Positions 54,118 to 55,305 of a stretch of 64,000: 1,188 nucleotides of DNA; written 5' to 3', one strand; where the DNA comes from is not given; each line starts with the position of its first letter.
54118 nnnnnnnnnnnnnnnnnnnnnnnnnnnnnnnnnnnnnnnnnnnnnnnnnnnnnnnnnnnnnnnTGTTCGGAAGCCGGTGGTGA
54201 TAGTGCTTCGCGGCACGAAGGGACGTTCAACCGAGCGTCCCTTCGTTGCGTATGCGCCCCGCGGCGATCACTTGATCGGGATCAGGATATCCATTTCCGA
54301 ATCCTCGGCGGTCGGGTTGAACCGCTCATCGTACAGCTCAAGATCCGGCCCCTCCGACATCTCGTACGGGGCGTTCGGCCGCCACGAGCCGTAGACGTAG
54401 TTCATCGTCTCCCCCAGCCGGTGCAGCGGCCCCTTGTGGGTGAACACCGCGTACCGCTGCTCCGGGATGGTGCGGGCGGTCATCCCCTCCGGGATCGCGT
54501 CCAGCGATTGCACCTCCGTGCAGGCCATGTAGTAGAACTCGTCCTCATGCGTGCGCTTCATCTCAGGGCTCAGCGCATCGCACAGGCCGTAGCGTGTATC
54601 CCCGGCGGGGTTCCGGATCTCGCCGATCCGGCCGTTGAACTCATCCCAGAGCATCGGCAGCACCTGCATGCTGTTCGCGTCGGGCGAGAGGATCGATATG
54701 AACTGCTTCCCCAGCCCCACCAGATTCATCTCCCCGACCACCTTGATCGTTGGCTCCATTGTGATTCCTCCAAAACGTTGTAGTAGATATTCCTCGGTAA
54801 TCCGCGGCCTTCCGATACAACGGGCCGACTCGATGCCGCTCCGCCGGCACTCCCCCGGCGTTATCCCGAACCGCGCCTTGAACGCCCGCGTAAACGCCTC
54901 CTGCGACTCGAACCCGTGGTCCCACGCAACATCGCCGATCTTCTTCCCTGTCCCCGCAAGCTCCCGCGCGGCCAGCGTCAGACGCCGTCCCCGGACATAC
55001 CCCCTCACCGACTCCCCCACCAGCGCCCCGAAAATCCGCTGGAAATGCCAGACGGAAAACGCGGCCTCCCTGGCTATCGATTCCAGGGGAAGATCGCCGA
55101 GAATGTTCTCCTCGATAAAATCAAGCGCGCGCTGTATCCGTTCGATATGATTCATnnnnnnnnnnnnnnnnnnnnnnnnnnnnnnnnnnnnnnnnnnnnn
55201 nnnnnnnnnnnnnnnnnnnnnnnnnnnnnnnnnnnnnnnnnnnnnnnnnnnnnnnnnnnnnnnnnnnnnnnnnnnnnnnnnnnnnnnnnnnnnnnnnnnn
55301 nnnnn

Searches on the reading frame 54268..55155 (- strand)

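Call 65: search_protein_families(library=pfam, proteins=[window:54268-55155:-], max_evalue=0.0001)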
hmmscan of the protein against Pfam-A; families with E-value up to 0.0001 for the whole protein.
window:54268-55155:- (295 aa): 4 families
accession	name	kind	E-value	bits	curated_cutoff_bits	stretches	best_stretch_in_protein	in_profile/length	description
PF06445.20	GyrI-like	-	8.6e-26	91.5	26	1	133-295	1-155/155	GyrI-like small molecule binding domain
PF14526.11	Cass2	-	1.2e-24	87.6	27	1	164-294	26-150/150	Integron-associated effector binding protein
PF12833.13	HTH_18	-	5.1e-22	78.4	33.6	1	27-105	1-79/80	Helix-turn-helix domain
PF00165.29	HTH_AraC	-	6.5e-14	52.1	26.6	1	68-104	6-41/42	Bacterial regulatory helix-turn-helix proteins, AraC family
